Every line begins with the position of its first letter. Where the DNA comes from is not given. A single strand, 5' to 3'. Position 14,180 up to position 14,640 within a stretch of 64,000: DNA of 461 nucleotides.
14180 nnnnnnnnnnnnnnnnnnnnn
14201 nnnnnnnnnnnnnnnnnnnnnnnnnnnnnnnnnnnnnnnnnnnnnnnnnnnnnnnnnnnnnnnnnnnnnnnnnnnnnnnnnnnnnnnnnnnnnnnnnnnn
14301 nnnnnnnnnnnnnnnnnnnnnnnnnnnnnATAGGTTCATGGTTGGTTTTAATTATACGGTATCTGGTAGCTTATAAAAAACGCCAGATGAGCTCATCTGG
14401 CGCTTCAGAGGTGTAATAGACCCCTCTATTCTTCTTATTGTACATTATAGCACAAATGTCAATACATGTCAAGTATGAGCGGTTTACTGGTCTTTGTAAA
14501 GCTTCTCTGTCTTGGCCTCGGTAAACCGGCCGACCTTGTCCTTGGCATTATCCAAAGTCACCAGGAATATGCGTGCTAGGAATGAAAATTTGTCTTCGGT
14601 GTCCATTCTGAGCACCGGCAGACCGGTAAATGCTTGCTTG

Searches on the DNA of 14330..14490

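Call 92: search_rna_families(source=window, start=14330, end=14490, threshold=evalue, max_evalue=5)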
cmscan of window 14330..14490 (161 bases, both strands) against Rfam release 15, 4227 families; matches with E-value up to 5: 10.
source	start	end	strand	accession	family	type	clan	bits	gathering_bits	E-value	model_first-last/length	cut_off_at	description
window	14374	14449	-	RF01733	atoC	Cis-reg;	-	20.8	50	0.11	1-93/93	no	atoC RNA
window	14372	14446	-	RF02435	SpF41_sRNA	Gene; sRNA;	-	17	52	1.8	1-105/105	no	Streptococcus sRNA SpF41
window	14372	14462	-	RF00113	SIB_RNA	Gene; antitoxin;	-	16.8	56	0.32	1-147/147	no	Short Intergenic Abundant RNA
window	14368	14458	-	RF00361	snoZ119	Gene; snRNA; snoRNA; CD-box;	-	16.8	70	1.2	1-98/98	no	Small nucleolar RNA Z119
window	14380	14403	-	RF01024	mir-944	Gene; miRNA;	-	15.1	100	3.3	1-88/88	no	mir-944 microRNA precursor family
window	14373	14428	-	RF02399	NsiR1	Gene; sRNA;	-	14.3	39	1.3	1-60/60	no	Nitrogen stress-induced RNA 1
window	14378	14408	-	RF01416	NrrF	Gene; antisense;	-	14.1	60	0.92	121-160/160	no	NrrF RNA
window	14375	14440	-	RF02702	AgvB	Gene; sRNA;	-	13.7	56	2.2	1-62/62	no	Anti GcvB sRNA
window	14369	14429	-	RF02067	STnc310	Gene; sRNA;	-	13.7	40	2.8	1-61/61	no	Salmonella enterica sRNA STnc310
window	14348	14490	-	RF02080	STnc170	Gene; sRNA;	-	10.3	80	2.4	150-296/333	5'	Salmonella enterica sRNA STnc170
